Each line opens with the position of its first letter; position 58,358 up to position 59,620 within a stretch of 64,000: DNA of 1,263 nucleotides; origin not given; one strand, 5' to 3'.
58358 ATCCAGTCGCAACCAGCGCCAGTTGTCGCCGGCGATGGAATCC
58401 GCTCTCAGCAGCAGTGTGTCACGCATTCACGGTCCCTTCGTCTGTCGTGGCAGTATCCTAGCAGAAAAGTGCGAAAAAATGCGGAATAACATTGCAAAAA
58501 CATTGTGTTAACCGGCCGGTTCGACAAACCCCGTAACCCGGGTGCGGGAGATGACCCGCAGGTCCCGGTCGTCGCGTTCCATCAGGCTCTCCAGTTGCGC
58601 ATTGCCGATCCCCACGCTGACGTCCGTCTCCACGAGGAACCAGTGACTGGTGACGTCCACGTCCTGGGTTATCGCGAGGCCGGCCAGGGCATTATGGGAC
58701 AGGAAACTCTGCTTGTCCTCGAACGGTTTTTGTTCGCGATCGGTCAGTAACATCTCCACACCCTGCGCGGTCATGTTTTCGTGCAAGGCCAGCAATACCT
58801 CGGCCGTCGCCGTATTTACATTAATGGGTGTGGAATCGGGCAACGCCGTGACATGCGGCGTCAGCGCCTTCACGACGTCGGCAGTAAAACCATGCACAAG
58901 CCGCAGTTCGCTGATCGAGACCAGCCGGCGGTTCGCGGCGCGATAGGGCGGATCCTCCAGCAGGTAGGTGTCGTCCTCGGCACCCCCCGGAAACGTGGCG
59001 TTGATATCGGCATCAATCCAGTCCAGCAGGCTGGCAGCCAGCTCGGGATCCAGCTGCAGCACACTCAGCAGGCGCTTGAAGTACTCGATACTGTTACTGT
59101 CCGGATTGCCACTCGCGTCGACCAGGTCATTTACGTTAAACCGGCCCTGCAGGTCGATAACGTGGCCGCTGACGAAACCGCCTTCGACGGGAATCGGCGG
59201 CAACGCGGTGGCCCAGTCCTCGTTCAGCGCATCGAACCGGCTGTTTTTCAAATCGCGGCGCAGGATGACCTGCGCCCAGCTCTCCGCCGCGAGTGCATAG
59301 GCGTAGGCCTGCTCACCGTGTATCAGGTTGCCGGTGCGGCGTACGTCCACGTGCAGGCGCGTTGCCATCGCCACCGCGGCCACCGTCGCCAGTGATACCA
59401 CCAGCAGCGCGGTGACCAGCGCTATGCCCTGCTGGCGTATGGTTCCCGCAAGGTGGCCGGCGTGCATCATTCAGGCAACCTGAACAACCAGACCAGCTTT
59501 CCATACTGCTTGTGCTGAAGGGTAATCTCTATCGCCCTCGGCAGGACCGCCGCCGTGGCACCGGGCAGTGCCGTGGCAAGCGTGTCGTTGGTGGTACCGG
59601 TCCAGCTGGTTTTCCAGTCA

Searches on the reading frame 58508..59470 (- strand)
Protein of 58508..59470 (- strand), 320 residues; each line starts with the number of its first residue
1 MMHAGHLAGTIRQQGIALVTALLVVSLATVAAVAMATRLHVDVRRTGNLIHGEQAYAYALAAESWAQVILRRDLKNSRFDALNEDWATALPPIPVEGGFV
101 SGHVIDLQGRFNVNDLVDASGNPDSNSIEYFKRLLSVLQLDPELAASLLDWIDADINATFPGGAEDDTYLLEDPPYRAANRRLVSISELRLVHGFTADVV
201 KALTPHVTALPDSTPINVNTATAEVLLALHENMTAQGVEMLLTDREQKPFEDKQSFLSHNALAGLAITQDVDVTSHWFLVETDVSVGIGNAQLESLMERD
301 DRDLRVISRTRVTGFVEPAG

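Call 51: find_encoding_contigs(protein=window:58508-59470:-, flank=10000, max_places=3)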
Protein window:58508-59470:- (320 aa): no gene with exactly this product is on record in the collection.
